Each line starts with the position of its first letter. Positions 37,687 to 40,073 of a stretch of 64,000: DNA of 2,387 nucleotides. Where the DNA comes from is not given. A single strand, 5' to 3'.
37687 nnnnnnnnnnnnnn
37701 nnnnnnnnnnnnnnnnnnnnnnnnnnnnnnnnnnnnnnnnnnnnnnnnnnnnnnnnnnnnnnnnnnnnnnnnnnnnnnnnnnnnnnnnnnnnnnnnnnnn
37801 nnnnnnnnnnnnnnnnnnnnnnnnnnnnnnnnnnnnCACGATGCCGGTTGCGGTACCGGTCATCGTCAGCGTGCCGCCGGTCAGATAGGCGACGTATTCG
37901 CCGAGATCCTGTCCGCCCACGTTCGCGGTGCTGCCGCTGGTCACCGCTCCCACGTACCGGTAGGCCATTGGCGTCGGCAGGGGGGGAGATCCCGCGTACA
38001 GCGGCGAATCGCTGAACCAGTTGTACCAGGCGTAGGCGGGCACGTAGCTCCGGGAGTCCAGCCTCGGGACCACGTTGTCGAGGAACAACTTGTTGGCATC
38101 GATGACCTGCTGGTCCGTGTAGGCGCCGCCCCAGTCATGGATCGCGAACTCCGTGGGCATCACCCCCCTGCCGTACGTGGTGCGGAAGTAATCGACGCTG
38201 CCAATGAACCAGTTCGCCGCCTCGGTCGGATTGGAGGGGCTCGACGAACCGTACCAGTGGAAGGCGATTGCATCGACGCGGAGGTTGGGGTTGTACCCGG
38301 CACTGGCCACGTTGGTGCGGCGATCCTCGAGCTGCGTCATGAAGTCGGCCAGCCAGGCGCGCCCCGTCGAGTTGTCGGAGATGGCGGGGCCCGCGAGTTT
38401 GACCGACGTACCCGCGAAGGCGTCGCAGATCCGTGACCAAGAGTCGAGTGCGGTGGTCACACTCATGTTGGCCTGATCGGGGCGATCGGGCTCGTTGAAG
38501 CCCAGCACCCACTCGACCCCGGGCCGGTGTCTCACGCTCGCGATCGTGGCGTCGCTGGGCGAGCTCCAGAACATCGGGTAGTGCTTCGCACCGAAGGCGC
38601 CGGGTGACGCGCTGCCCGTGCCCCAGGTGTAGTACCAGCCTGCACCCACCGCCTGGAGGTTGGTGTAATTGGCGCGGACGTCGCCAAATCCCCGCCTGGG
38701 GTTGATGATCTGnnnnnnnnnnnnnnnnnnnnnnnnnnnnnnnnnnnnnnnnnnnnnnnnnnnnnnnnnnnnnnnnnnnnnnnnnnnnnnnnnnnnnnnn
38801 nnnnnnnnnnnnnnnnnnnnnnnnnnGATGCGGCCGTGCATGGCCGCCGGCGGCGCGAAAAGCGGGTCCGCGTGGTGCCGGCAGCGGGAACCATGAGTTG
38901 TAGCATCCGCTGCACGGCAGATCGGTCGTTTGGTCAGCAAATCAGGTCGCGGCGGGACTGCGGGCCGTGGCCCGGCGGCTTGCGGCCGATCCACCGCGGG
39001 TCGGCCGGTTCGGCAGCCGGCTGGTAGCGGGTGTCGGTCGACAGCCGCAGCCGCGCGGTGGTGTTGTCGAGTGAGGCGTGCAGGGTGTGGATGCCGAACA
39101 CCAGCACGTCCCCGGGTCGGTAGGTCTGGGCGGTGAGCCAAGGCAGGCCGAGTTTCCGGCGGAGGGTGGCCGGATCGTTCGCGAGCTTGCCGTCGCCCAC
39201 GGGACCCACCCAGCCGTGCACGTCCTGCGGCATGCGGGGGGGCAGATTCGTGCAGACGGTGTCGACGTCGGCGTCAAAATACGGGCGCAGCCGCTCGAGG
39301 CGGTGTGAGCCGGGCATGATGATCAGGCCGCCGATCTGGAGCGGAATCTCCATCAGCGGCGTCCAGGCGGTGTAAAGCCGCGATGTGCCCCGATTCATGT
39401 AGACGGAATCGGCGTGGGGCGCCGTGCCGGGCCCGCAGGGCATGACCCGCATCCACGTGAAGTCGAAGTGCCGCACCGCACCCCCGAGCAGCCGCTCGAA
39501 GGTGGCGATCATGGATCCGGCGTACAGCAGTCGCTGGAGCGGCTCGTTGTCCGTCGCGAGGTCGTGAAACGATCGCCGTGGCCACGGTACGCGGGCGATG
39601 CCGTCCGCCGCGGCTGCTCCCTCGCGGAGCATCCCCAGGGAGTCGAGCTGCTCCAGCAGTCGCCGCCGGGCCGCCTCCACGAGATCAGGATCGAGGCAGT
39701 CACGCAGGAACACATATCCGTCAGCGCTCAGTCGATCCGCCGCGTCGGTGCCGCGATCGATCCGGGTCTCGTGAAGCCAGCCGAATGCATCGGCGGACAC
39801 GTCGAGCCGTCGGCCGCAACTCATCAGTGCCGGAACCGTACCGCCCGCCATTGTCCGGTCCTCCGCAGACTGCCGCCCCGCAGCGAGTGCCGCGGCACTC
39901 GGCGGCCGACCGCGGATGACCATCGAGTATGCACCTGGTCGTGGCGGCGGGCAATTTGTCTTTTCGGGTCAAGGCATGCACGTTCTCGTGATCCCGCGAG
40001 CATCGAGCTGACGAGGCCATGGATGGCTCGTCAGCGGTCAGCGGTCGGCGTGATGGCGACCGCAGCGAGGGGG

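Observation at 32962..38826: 1954-aa PEP-CTERM surface protein combining a glycoside-hydrolase core with ~1500 aa of autotransporter-type beta-strand repeats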

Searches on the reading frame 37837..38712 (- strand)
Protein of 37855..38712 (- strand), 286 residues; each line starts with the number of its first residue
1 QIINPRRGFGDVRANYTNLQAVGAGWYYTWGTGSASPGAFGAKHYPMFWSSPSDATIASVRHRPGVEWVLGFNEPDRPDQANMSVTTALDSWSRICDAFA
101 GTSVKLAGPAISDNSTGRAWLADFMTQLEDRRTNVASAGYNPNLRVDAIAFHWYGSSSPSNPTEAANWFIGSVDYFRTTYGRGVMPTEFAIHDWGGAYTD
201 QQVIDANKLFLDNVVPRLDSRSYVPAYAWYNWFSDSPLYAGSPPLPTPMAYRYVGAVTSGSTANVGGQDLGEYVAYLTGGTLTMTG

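Call 12: search_solved_structures(query=window:37855-38712:-, max_evalue=1, show_alignments=3)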
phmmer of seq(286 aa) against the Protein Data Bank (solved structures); distinct sequences matched with E-value up to 1: 16.
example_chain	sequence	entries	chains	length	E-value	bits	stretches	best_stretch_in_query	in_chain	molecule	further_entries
6uaq_A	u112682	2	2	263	9.7e-21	77.8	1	19-255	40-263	Glyco_hydro_cc domain-containing protein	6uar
6ufl_A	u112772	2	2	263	2.6e-20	76.4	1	19-255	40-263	Glyco_hydro_cc domain-containing protein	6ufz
6uas_A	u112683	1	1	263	8.7e-20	74.7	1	19-255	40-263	Glycoside Hydrolase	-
6uat_A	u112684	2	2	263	8.7e-20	74.7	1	19-255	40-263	Glyco_hydro_cc domain-containing protein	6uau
6uav_A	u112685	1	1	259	1.8e-13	53.9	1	17-231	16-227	Glyco_hydro_cc domain-containing protein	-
6uaw_A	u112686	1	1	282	2.3e-13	53.6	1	17-231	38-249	Glyco_hydro_cc domain-containing protein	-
6uax_A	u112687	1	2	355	1.5e-09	41.1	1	23-240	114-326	Hypothetical serine rich protein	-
6ub0_A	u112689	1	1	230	1.1e-08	38.2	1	22-239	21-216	Glyco_hydro_cc domain-containing protein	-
6uay_A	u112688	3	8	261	1.6e-08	37.7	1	4-238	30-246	GLYCOSIDE HYDROLASE | Glyco_hydro_cc domain-containing protein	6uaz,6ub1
6ub7_A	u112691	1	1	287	5.3e-06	29.4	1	40-236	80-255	Glyco_hydro_cc domain-containing protein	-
8j3x_A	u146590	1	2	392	1.1e-05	28.4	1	24-232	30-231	Putative polysaccharide-binding protein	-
8j3y_A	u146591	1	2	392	2.8e-05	27.1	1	24-232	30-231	Putative polysaccharide-binding protein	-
6ubc_A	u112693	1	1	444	0.0069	19.2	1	24-231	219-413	Glyco_hydro_cc domain-containing protein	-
6tg9_A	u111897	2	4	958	0.13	15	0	2-31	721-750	Formate dehydrogenase subunit alpha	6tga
9e9c_W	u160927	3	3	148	0.65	12.7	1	242-274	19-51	Large ribosomal subunit protein bL27m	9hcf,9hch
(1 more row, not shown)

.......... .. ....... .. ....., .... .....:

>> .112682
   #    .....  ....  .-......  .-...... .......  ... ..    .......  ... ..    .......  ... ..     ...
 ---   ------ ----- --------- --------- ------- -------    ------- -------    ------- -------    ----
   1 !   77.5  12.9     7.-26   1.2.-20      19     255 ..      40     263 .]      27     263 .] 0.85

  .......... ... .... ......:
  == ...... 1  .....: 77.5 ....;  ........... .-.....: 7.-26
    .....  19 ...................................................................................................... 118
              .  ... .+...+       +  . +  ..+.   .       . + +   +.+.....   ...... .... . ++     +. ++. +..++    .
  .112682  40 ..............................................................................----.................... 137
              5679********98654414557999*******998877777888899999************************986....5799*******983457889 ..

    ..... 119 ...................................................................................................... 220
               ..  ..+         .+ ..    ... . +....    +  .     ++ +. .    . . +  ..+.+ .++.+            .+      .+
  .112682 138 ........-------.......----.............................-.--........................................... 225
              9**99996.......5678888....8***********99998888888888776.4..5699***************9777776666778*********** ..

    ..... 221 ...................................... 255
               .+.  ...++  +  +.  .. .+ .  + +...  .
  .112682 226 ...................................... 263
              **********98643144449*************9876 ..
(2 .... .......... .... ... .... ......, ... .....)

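Call 33: find_related_loci(query=A2, collection=genome_contigs, flank=10000)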
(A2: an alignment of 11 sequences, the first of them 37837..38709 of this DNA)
Query A2 (291 aa) in genome_contigs; peptide patterns used: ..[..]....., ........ (x = any residue, [..] = any of these).
73 stretches matched a pattern; 49 encode a relative of the query (tblastn E <= 1e-3); 47 distinct loci.
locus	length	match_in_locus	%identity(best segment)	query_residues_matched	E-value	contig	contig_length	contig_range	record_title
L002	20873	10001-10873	83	1-291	1e-171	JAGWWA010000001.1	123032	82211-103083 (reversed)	MAG: Planctomycetota bacterium isolate REEB432 contig-150_157, whole genome shotgun sequence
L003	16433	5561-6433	82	1-291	7e-170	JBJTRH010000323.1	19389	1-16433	MAG: Planctomycetaceae bacterium isolate samp_4448_metabat2_109 samp_4448_1644205, whole genome shotgun sequence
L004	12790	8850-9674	83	1-275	2e-163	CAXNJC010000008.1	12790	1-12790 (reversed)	MAG: Pirellulales bacterium isolate MiE-14oct19-63 genome assembly, contig: MiE-14oct19-C7497, whole genome shotgun sequ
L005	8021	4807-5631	82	1-275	4e-153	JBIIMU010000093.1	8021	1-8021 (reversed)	MAG: Pirellulales bacterium isolate ME2002-08-01_3300044695_group1_bin112 Rohwer_bin1688_scaffold_10233_c1, whole genome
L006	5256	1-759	83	23-275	4e-149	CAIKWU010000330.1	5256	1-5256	MAG: uncultured Planctomycetaceae bacterium isolate Loclat_bin-01959 genome assembly, contig: bin-01959:330/652, whole g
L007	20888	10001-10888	60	1-291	9e-114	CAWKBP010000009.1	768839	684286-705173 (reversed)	MAG: uncultured Planctomycetota bacterium isolate MFD05442.bin.2.74 genome assembly, contig: contig_2154, whole genome s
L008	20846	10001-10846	55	1-291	1e-107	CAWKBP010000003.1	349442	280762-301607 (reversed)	MAG: uncultured Planctomycetota bacterium isolate MFD05442.bin.2.74 genome assembly, contig: contig_14065, whole genome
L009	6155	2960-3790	56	1-286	2e-106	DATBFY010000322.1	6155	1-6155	MAG TPA_asm: Tepidisphaeraceae bacterium isolate SMAG_U3823 k141_489923, whole genome shotgun sequence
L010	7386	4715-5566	54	1-291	1e-105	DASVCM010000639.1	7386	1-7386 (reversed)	MAG TPA_asm: Lacipirellula sp. isolate SMAG_U2006 k141_1292046, whole genome shotgun sequence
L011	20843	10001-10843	56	1-284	4e-100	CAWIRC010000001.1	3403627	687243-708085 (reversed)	MAG: Pirellulales bacterium isolate MFD04408.bin.2.94 genome assembly, contig: contig_23218, whole genome shotgun sequen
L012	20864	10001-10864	55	1-289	2e-99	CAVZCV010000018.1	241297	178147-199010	MAG: Pirellulales bacterium isolate MFD00822.bin.1.89 genome assembly, contig: contig_60123, whole genome shotgun sequen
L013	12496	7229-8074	52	1-291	4e-99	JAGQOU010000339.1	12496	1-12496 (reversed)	MAG: Planctomycetales bacterium isolate HKST-UBA22 2008_212557, whole genome shotgun sequence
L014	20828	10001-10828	51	1-286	1e-97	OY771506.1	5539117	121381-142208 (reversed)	MAG: Phycisphaeraceae bacterium isolate 5ced0416-64b5-4844-9ce5-ab75583fac57 genome assembly, chromosome: 1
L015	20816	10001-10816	52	1-282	1e-97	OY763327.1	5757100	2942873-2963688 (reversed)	MAG: Phycisphaeraceae bacterium isolate 55aab3a5-de4e-4c55-acd5-ede7382e386b genome assembly, chromosome: 1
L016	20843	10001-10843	54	1-284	1e-97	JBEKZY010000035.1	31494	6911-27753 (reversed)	MAG: Thermoguttaceae bacterium isolate SPRUCE 80 SPRUCE_80_35, whole genome shotgun sequence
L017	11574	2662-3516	52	1-291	4e-98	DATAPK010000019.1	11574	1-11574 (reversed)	MAG TPA_asm: Tepidisphaeraceae bacterium isolate SMAG_U5439 k141_6547304, whole genome shotgun sequence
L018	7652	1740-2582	53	1-287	1e-96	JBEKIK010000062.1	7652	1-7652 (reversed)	MAG: Thermoguttaceae bacterium isolate SPRUCE 299 SPRUCE_299_62, whole genome shotgun sequence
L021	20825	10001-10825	55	1-287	2e-101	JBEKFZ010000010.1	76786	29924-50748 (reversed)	MAG: Thermoguttaceae bacterium isolate SPRUCE 241 SPRUCE_241_10, whole genome shotgun sequence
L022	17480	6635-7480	44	1-288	3e-69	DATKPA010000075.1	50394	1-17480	MAG TPA_asm: Phycisphaerae bacterium isolate SMAG_U14779 k141_2514070, whole genome shotgun sequence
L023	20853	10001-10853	51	1-291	2e-76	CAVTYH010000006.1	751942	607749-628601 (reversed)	MAG: Pirellulales bacterium isolate MFD04944.bin.2.167 genome assembly, contig: contig_74678, whole genome shotgun seque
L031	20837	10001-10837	40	3-287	1e-57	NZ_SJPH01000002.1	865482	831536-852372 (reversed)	Botrimarina hoheduenensis strain Pla111 Pla111_contig00002, whole genome shotgun sequence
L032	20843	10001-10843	37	5-289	9e-56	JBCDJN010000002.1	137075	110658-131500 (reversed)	MAG: Planctomycetota bacterium isolate P01_H01_bin.36 k141_2008039_length_137075_cov_22.9971, whole genome shotgun seque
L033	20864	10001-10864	41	15-288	2e-55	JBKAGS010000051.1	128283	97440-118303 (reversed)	MAG: Phycisphaeraceae bacterium isolate Ske_MAG10 Ske_MAG10_0051, whole genome shotgun sequence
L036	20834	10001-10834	54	1-287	1e-97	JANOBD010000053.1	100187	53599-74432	MAG: Phycisphaerae bacterium isolate VAR_18_metabat_231 VAR_18_k141_2537738, whole genome shotgun sequence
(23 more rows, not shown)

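Call 41: search_protein_families(library=pfam, proteins=[L007:9872-12652:+, L009:2879-5236:+, L013:7109-9811:+, L014:9893-12565:+, L017:2563-5304:+, L022:6527-9745:+, L031:9929-12580:+, L033:9806-12655:+, L036:9932-12637:+, L018:1662-4901:+], max_evalue=0.01)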
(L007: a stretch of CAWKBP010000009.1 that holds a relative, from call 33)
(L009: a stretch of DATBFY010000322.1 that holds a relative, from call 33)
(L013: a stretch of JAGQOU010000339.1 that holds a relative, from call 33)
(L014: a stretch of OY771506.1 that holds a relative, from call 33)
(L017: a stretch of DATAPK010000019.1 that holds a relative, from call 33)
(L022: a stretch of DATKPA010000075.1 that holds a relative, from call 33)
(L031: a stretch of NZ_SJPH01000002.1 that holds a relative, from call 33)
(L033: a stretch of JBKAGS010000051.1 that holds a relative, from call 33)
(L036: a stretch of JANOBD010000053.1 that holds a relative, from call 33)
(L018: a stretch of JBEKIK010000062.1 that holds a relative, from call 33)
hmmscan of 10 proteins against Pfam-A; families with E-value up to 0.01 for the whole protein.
L007:9872-12652:+ (927 aa): 1 family
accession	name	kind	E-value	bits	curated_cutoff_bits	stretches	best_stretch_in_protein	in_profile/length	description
PF11790.14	Glyco_hydro_cc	-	1.3e-41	143.1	21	1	60-281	14-210/237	Glycosyl hydrolase catalytic core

L009:2879-5236:+ (786 aa): 2 families
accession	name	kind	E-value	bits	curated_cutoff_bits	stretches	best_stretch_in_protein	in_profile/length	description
PF11790.14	Glyco_hydro_cc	-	2.4e-44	152.1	21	1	46-248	16-209/237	Glycosyl hydrolase catalytic core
PF12951.13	PATR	-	3.3e-09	37.1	27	1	499-525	3-29/30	Passenger-associated-transport-repeat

L013:7109-9811:+ (901 aa): 2 families
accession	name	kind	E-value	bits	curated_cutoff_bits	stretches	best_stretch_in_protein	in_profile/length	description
PF11790.14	Glyco_hydro_cc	-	4.8e-42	144.6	21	1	59-263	16-210/237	Glycosyl hydrolase catalytic core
PF07589.16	PEP-CTERM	-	0.004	17.6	20.7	0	873-899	1-24/24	PEP-CTERM motif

L014:9893-12565:+ (891 aa): 3 families
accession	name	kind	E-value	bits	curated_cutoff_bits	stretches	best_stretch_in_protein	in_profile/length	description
PF11790.14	Glyco_hydro_cc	-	2.9e-41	142.1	21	1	53-256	14-209/237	Glycosyl hydrolase catalytic core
PF07589.16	PEP-CTERM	-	0.00012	22.4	20.7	1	869-891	1-24/24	PEP-CTERM motif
PF18271.8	GH131_N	-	0.0037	17.4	23.1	1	609-642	162-195/255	Glycoside hydrolase 131 catalytic N-terminal domain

L017:2563-5304:+ (914 aa): 3 families
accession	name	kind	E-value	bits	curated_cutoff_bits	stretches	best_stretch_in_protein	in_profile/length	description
PF11790.14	Glyco_hydro_cc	-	1.1e-44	153.2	21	1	41-259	2-212/237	Glycosyl hydrolase catalytic core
PF07589.16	PEP-CTERM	-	2.8e-05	24.5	20.7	1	887-908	2-24/24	PEP-CTERM motif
PF00404.24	Dockerin_1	-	0.00089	19.8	22.9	1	824-884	2-55/57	Dockerin type I domain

L022:6527-9745:+ (1073 aa): 4 families
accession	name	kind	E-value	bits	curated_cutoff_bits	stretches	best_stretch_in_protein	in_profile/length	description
PF11790.14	Glyco_hydro_cc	-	3.3e-41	141.9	21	1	55-275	16-232/237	Glycosyl hydrolase catalytic core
PF13385.13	Laminin_G_3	-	1.9e-17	64.3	27.6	1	597-761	3-151/151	Concanavalin A-like lectin/glucanases superfamily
PF12951.13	PATR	-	1.5e-15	57.4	27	2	508-537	1-30/30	Passenger-associated-transport-repeat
PF02210.31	Laminin_G_2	-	0.00016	22.6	22.9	1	669-750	39-123/126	Laminin G domain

L031:9929-12580:+ (884 aa): 3 families
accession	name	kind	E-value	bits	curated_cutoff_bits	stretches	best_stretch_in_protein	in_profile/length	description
PF11790.14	Glyco_hydro_cc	-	9.1e-37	127.3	21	1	35-249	12-211/237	Glycosyl hydrolase catalytic core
PF13385.13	Laminin_G_3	-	9.9e-09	36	27.6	1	540-675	16-142/151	Concanavalin A-like lectin/glucanases superfamily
PF00404.24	Dockerin_1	-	0.0001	22.9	22.9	1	800-846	1-51/57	Dockerin type I domain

L033:9806-12655:+ (950 aa): 2 families
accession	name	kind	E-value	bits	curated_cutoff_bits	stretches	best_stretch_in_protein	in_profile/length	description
PF11790.14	Glyco_hydro_cc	-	8.4e-45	153.6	21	1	70-302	16-225/237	Glycosyl hydrolase catalytic core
PF07589.16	PEP-CTERM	-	8.9e-06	26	20.7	1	929-950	2-24/24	PEP-CTERM motif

L036:9932-12637:+ (902 aa): 1 family
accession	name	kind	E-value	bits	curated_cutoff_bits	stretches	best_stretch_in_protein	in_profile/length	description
PF11790.14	Glyco_hydro_cc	-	7.5e-44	150.5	21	1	38-266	12-237/237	Glycosyl hydrolase catalytic core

L018:1662-4901:+ (1080 aa): 3 families
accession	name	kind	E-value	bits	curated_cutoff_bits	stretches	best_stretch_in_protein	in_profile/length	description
PF11790.14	Glyco_hydro_cc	-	1.8e-33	116.5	21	1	41-252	12-210/237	Glycosyl hydrolase catalytic core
PF12951.13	PATR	-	1.6e-17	63.7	27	3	504-533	1-30/30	Passenger-associated-transport-repeat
PF07589.16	PEP-CTERM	-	0.00093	19.6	20.7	1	1048-1073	1-24/24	PEP-CTERM motif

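Call 78: search_protein_families(library=pfam, proteins=[L021:3175-4224:+, L022:1523-3028:+, L023:7186-8361:+, L032:19980-20843:+, L036:560-1609:-, L036:8364-9581:+], max_evalue=0.01)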
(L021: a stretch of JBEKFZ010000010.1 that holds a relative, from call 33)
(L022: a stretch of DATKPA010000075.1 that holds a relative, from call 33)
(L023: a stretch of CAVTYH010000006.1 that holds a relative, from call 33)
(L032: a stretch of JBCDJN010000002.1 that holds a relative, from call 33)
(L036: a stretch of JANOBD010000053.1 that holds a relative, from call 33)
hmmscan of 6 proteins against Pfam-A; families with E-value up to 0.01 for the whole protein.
L021:3175-4224:+ (350 aa): 1 family
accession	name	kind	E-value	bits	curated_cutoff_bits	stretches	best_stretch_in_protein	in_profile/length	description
PF01594.21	AI-2E_transport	-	5.8e-48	164.2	34.3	1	23-328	4-325/327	AI-2E family transporter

L022:1523-3028:+ (502 aa): 2 families
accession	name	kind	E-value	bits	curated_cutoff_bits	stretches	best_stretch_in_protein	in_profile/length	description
PF13231.12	PMT_2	-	4e-22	79.6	26.1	1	100-263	1-160/160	Dolichyl-phosphate-mannose-protein mannosyltransferase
PF02366.24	PMT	-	2.5e-11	44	22.7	1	97-244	57-209/245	Dolichyl-phosphate-mannose-protein mannosyltransferase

L023:7186-8361:+ (392 aa): 1 family
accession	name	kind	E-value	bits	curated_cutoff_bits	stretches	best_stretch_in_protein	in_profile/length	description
PF01758.21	SBF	-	5.5e-62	209.3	24.3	1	80-275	2-190/191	Sodium Bile acid symporter family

L032:19980-20843:+ (288 aa): 0 families

L036:560-1609:- (350 aa): 1 family
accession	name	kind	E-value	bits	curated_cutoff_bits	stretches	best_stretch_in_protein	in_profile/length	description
PF00892.27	EamA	-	1.7e-31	109.7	28.2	2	36-172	2-134/135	EamA-like transporter family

L036:8364-9581:+ (406 aa): 1 family
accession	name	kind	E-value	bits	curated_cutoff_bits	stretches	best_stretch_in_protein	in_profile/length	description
PF01699.29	Na_Ca_ex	-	1.5e-36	126.1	24.9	2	243-393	2-150/151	Sodium/calcium exchanger protein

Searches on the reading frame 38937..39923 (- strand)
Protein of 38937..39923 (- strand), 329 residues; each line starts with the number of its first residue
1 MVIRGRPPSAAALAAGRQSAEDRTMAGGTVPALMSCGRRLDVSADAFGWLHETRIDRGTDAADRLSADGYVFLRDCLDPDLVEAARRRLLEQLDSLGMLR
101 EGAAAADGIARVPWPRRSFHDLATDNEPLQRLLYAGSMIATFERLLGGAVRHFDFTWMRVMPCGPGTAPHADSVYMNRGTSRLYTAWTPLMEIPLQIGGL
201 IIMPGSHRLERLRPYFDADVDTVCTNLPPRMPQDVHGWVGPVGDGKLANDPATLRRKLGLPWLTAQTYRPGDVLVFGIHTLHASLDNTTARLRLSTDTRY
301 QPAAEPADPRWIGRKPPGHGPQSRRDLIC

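Call 9: search_protein_families(library=pfam, proteins=[window:38937-39923:-], max_evalue=0.001)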
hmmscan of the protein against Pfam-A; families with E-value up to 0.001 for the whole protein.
window:38937-39923:- (329 aa): 1 family
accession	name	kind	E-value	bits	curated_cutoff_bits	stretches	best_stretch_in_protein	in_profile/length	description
PF05721.19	PhyH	-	7.8e-15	56.2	22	1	67-293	3-211/213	Phytanoyl-CoA dioxygenase (PhyH)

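Call 55: search_protein_families(library=ncbifam, proteins=[window:38937-39923:-], max_evalue=0.001)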
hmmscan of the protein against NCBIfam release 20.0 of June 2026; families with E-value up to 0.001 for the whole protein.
window:38937-39923:- (329 aa): 1 family
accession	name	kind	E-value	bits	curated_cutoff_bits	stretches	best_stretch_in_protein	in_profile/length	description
NF045813.1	DxPntBtaHylase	equivalog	1.9e-15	56.9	550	2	61-208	20-174/285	1-deoxypentalenic acid 11-beta-hydroxylase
